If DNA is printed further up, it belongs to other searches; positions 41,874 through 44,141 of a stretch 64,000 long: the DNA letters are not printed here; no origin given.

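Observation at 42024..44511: nrdR is followed by an NrdD-like ATP-cone protein that lacks the glycyl-radical and zinc-ribbon C-terminus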

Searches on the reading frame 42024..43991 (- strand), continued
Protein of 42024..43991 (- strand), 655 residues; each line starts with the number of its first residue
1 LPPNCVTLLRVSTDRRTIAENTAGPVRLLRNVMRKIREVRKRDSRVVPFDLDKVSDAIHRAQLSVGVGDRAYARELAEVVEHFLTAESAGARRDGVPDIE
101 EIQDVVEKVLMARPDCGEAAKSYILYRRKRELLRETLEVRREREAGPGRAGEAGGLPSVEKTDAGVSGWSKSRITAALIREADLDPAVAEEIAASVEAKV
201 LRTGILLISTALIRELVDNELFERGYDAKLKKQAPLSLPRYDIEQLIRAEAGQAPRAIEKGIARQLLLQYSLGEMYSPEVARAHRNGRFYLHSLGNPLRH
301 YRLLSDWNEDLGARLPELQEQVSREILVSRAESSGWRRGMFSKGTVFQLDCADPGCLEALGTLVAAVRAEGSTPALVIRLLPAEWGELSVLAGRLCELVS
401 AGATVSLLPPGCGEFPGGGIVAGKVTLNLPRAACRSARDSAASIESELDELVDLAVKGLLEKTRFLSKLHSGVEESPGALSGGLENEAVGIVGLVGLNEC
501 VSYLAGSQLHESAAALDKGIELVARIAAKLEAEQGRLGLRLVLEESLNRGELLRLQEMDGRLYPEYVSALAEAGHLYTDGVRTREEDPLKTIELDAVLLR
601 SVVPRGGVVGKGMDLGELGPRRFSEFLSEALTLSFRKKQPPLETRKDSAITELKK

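Call 9: find_encoding_contigs(protein=P0052, flank=10000, max_places=4)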
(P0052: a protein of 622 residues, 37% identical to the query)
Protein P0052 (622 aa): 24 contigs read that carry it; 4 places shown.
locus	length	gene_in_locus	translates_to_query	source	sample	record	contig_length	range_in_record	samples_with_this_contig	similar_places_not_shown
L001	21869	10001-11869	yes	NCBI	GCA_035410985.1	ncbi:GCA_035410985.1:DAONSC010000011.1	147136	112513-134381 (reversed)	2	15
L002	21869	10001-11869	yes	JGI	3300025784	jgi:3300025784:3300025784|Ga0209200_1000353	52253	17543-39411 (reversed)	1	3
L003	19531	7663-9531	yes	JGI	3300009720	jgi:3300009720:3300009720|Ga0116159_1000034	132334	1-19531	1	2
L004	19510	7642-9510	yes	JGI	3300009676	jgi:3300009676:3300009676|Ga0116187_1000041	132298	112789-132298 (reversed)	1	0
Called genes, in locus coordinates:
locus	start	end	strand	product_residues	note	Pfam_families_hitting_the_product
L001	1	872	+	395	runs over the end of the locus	PF00586:AIRS, PF02769:AIRS_C (weak)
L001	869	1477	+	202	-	PF02985:HEAT (faint), PF13513:HEAT_EZ (faint), PF00514:Arm (faint), PF13646:HEAT_2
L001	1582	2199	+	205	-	PF07963:N_methyl (weak)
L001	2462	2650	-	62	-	PF03884:YacG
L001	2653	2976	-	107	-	PF09723:Zn_ribbon_8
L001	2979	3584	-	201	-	PF01025:GrpE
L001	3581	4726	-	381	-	PF00226:DnaJ, PF01556:DnaJ_C, PF00684:DnaJ_CXXCXGXG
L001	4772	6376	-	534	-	PF00118:Cpn60_TCP1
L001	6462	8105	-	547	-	PF00118:Cpn60_TCP1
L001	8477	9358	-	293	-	PF01261:AP_endonuc_2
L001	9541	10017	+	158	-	PF22811:Zn_ribbon_NrdR, PF03477:ATP-cone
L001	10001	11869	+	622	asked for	PF03477:ATP-cone, PF13597:NRDD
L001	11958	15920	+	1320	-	PF02463:SMC_N, PF13175:AAA_15, PF13304:AAA_21 (weak), PF13476:AAA_23, PF13555:AAA_29 (weak), PF06470:SMC_hinge (faint), PF13304:AAA_21 (weak)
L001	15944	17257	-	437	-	PF10396:TrmE_N, PF12631:MnmE_helical, PF01926:MMR_HSR1, PF02421:FeoB_N (faint)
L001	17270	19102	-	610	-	PF02096:60KD_IMP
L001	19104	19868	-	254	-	PF00149:Metallophos, PF12850:Metallophos_2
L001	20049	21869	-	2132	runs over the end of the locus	PF13205:Big_5 (weak), PF13517:FG-GAP_3 (weak), PF00963:Cohesin (faint), PF01833:TIG (weak), PF20144:TIG_SUH (faint), PF01833:TIG, PF00404:Dockerin_1 (weak)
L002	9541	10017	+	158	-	PF22811:Zn_ribbon_NrdR, PF03477:ATP-cone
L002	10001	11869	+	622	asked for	PF03477:ATP-cone, PF13597:NRDD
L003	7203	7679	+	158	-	PF22811:Zn_ribbon_NrdR, PF03477:ATP-cone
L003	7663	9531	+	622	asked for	PF03477:ATP-cone, PF13597:NRDD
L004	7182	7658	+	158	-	PF22811:Zn_ribbon_NrdR, PF03477:ATP-cone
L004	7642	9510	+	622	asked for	PF03477:ATP-cone, PF13597:NRDD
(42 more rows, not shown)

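Call 10: find_encoding_contigs(protein=P0037, flank=10000, max_places=3)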
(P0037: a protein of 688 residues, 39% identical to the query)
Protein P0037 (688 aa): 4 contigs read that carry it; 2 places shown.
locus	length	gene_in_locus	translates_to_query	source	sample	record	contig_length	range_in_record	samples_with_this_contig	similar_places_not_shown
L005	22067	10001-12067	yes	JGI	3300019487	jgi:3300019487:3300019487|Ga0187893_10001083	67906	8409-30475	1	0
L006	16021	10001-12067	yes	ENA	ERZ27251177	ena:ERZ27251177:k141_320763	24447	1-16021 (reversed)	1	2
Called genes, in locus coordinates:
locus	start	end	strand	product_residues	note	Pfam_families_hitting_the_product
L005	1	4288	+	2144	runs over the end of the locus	PF13517:FG-GAP_3 (weak), PF01833:TIG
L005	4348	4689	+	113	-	-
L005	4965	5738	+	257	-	PF00149:Metallophos, PF12850:Metallophos_2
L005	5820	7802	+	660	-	PF14849:YidC_periplas, PF02096:60KD_IMP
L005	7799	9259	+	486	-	PF10396:TrmE_N, PF12631:MnmE_helical, PF01926:MMR_HSR1, PF02421:FeoB_N (weak)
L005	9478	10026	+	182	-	PF22811:Zn_ribbon_NrdR, PF03477:ATP-cone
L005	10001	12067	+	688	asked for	PF03477:ATP-cone, PF13597:NRDD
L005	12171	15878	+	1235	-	PF02463:SMC_N, PF13175:AAA_15, PF13304:AAA_21 (weak), PF13476:AAA_23, PF24161:CCDC39 (weak), PF10473:CENP-F_leu_zip (weak), PF06470:SMC_hinge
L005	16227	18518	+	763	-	-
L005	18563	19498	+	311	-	PF00158:Sigma54_activat, PF14532:Sigma54_activ_2, PF07728:AAA_5 (weak), PF25601:AAA_lid_14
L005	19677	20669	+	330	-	PF00072:Response_reg, PF13487:HD_5, PF01966:HD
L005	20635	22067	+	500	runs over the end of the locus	PF00158:Sigma54_activat, PF14532:Sigma54_activ_2, PF00004:AAA (weak), PF07728:AAA_5, PF25601:AAA_lid_14, PF02954:HTH_8 (weak)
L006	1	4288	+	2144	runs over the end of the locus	PF13517:FG-GAP_3 (weak), PF01833:TIG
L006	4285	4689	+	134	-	-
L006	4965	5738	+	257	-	PF00149:Metallophos, PF12850:Metallophos_2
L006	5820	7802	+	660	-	PF14849:YidC_periplas, PF02096:60KD_IMP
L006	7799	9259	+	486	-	PF10396:TrmE_N, PF12631:MnmE_helical, PF01926:MMR_HSR1, PF02421:FeoB_N (weak)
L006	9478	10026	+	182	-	PF22811:Zn_ribbon_NrdR, PF03477:ATP-cone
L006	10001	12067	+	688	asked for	PF03477:ATP-cone, PF13597:NRDD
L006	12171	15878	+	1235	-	PF02463:SMC_N, PF13175:AAA_15, PF13304:AAA_21 (weak), PF13476:AAA_23, PF24161:CCDC39 (weak), PF10473:CENP-F_leu_zip (weak), PF06470:SMC_hinge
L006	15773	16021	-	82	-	?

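Call 20: find_related_loci(query=A1, collection=genome_contigs, flank=6000)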
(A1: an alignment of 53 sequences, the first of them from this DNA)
Query A1 (623 aa) in genome_contigs; peptide patterns used: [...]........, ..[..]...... (x = any residue, [..] = any of these).
600 stretches matched a pattern (row limit reached: there are more); 333 encode a relative of the query (tblastn E <= 1e-3); the best 80 are kept; 80 distinct loci.
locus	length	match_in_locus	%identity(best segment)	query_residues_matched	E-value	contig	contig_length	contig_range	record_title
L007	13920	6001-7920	68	1-623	0e+0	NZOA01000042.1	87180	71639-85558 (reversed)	MAG: Planctomycetota bacterium isolate EAC72 16472, whole genome shotgun sequence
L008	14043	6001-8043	55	1-574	3e-73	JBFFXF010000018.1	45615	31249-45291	MAG: Planctomycetota bacterium isolate Mix_sand01.2020.11.D.10 k141_1503069_length_45615_cov_12.9866, whole genome shotg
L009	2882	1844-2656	48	1-269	6e-59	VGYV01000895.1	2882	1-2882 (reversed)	MAG: Planctomycetota bacterium isolate M_DeepCast_400m_m2_195 M_DeepCast_400m_m2_195_Ga0194112_10086251, whole genome sh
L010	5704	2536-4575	44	1-560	2e-58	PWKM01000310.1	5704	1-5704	MAG: Planctomycetota bacterium isolate CSSed10_192R1 CS-Sed10-C46928, whole genome shotgun sequence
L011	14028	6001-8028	47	4-560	4e-58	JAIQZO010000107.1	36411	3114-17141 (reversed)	MAG: Candidatus Anammoxibacter sp. isolate OFTM134 OFTM134_106, whole genome shotgun sequence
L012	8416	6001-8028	47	4-560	1e-57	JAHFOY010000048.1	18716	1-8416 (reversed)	MAG: Planctomycetota bacterium isolate nzgw514 NODE_2718_length_18717_cov_3.838299, whole genome shotgun sequence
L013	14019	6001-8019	47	7-560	7e-57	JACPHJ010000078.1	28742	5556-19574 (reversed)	MAG: Planctomycetota bacterium isolate NC_groundwater_411_Ag_B-0.1um_42_12 GD18-4_B1_scaffold_508027, whole genome shotg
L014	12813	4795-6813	44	4-557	1e-55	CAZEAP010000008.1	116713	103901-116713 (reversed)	MAG TPA_asm: uncultured candidatus Brocadiaceae bacterium isolate binchicken_co17_319 genome assembly, contig: NODE_445_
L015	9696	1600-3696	45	1-577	9e-53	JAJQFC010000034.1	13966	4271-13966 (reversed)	MAG: Planctomycetaceae bacterium isolate MI.B8_8 NODE_1046_length_13966_cov_6.147509, whole genome shotgun sequence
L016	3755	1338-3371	44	4-561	7e-53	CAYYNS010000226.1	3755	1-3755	MAG TPA_asm: uncultured candidatus Brocadiaceae bacterium isolate SRP231805_co3_295 genome assembly, contig: NODE_33276_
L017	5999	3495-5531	44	1-560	2e-52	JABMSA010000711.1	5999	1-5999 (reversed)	MAG: Planctomycetota bacterium isolate bin.53 k141_6098750, whole genome shotgun sequence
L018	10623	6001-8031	41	4-561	3e-52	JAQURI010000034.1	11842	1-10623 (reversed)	MAG: Candidatus Ratteibacteria bacterium isolate STD1_7 NODE_14732_length_11842_cov_3.252582_Sandtown_D1, whole genome s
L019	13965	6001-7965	44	1-538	5e-52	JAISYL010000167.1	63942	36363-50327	MAG: Planctomycetota bacterium isolate Nc350_bin29 k119_648576, whole genome shotgun sequence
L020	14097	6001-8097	43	1-577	1e-51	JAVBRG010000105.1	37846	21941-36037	MAG: Planctomycetota bacterium isolate EPI_MAG_00189 c_000013162857, whole genome shotgun sequence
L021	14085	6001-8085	41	4-577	2e-51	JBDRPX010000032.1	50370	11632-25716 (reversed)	MAG: Candidatus Omnitrophota bacterium isolate MEGAHIT-group-2.14 k141_1388816, whole genome shotgun sequence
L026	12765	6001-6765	43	3-266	4e-46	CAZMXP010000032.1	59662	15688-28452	MAG TPA_asm: uncultured Planctomycetaceae bacterium isolate SRP287453_co1_191 genome assembly, contig: NODE_752_length_5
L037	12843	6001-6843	35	5-267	1e-27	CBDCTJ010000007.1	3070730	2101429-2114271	MAG: Planctomycetota bacterium isolate a905712d-5f3e-44c1-92c0-259fa43ced3e genome assembly, contig: contig_7, whole gen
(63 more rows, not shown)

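Call 28: predict_structure(alignment_id=A1)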
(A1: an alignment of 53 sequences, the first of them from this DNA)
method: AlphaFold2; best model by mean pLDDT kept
length: 623 residues; sequences in the alignment: 53
mean_pLDDT: 85.1   pTM: 0.69
mean pLDDT of the five models: 85.1, 84.9, 82.0, 81.5, 80.6
residues with pLDDT >= 90: 310; 70-90: 231; 50-70: 52; < 50: 30
segments of 3 or more residues with pLDDT < 50: 108-114, 116-121, 202-209, 610-616
pLDDT, mean of each block of 10 residues (from residue 1): 88 93 94 90 97 85 92 95 88 82 60 48 70 76 80 85 90 81 84 70 49 72 83 88 92 96 93 88 89 85 73 89 89 89 90 88 93 91 89 98 89 97 98 87 53 85 98 96 97 98 95 94 92 86 91 91 94 77 86 92 68 50 52
secondary structure, 60 per line:
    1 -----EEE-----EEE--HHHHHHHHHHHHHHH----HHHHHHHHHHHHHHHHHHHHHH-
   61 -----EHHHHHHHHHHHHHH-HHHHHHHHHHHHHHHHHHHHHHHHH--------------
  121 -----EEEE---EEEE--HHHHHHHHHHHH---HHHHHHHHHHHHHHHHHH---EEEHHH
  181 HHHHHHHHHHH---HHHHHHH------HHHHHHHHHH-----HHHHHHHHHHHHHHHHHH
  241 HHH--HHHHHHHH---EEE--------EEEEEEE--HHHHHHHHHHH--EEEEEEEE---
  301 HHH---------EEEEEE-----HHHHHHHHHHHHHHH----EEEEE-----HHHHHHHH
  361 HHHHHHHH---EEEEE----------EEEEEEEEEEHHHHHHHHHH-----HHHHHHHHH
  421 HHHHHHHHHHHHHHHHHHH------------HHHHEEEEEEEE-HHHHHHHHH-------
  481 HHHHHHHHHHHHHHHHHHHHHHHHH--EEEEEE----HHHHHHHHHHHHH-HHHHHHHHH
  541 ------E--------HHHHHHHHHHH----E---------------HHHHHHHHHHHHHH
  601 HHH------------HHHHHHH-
elements in order: E6-8 E14-16 H19-33 H38-59 H67-80 H82-106 E126-129 E133-136 H139-150 H154-171 E175-177 H178-191 H195-201 H208-217 H223-243 H246-253 E257-259 E268-274 H277-287 E290-297 E313-318 H324-338 E343-347 H353-368 E372-376 E387-396 H397-406 H412-439 H452-455 E456-463 H465-473 H481-505 E508-513 H518-530 H532-540 H556-566 H587-603 H616-622

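Call 31: find_encoding_contigs(protein=P0003, flank=10000, max_places=2)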
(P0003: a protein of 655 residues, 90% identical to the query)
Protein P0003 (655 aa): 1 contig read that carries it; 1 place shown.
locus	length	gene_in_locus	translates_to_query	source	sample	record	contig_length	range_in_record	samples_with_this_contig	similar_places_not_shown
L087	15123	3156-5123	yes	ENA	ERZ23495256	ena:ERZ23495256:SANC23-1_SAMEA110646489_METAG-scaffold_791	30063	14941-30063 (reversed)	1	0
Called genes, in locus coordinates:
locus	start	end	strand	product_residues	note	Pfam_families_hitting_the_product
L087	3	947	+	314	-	?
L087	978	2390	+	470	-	PF10396:TrmE_N, PF12631:MnmE_helical, PF01926:MMR_HSR1, PF02421:FeoB_N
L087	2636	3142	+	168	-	PF22811:Zn_ribbon_NrdR, PF03477:ATP-cone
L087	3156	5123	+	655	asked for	PF03477:ATP-cone, PF13597:NRDD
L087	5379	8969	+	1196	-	PF02463:SMC_N, PF06470:SMC_hinge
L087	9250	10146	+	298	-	PF00158:Sigma54_activat, PF14532:Sigma54_activ_2, PF25601:AAA_lid_14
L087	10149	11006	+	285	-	PF13487:HD_5, PF01966:HD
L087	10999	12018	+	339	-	PF00158:Sigma54_activat, PF14532:Sigma54_activ_2, PF07728:AAA_5, PF25601:AAA_lid_14, PF02954:HTH_8 (weak)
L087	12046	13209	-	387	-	PF04389:Peptidase_M28, PF01546:Peptidase_M20, PF05343:Peptidase_M42 (weak), PF07687:M20_dimer (weak)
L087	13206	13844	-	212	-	-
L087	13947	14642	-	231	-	PF03853:YjeF_N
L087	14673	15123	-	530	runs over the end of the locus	PF09492:Pec_lyase (faint), PF13243:SQHop_cyclase_C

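Call 41: search_solved_structures(query=A1, max_evalue=0.01, show_alignments=2)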
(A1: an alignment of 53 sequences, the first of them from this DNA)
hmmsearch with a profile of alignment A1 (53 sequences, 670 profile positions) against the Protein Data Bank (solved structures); distinct sequences matched with E-value up to 0.01: 4.
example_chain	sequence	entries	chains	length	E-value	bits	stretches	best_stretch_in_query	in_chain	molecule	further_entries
8p23_A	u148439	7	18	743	1e-24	90.5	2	3-99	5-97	Anaerobic ribonucleoside-triphosphate reductase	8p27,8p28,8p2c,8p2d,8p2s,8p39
9d3x_A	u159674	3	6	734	1.2e-23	87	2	7-97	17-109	Anaerobic ribonucleoside-triphosphate reductase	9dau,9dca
5olk_A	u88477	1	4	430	6e-21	78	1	2-106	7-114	Ribonucleoside-diphosphate reductase, beta subunit 1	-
5im3_A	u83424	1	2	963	6.9e-18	67.9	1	7-98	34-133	Ribonucleoside-diphosphate reductase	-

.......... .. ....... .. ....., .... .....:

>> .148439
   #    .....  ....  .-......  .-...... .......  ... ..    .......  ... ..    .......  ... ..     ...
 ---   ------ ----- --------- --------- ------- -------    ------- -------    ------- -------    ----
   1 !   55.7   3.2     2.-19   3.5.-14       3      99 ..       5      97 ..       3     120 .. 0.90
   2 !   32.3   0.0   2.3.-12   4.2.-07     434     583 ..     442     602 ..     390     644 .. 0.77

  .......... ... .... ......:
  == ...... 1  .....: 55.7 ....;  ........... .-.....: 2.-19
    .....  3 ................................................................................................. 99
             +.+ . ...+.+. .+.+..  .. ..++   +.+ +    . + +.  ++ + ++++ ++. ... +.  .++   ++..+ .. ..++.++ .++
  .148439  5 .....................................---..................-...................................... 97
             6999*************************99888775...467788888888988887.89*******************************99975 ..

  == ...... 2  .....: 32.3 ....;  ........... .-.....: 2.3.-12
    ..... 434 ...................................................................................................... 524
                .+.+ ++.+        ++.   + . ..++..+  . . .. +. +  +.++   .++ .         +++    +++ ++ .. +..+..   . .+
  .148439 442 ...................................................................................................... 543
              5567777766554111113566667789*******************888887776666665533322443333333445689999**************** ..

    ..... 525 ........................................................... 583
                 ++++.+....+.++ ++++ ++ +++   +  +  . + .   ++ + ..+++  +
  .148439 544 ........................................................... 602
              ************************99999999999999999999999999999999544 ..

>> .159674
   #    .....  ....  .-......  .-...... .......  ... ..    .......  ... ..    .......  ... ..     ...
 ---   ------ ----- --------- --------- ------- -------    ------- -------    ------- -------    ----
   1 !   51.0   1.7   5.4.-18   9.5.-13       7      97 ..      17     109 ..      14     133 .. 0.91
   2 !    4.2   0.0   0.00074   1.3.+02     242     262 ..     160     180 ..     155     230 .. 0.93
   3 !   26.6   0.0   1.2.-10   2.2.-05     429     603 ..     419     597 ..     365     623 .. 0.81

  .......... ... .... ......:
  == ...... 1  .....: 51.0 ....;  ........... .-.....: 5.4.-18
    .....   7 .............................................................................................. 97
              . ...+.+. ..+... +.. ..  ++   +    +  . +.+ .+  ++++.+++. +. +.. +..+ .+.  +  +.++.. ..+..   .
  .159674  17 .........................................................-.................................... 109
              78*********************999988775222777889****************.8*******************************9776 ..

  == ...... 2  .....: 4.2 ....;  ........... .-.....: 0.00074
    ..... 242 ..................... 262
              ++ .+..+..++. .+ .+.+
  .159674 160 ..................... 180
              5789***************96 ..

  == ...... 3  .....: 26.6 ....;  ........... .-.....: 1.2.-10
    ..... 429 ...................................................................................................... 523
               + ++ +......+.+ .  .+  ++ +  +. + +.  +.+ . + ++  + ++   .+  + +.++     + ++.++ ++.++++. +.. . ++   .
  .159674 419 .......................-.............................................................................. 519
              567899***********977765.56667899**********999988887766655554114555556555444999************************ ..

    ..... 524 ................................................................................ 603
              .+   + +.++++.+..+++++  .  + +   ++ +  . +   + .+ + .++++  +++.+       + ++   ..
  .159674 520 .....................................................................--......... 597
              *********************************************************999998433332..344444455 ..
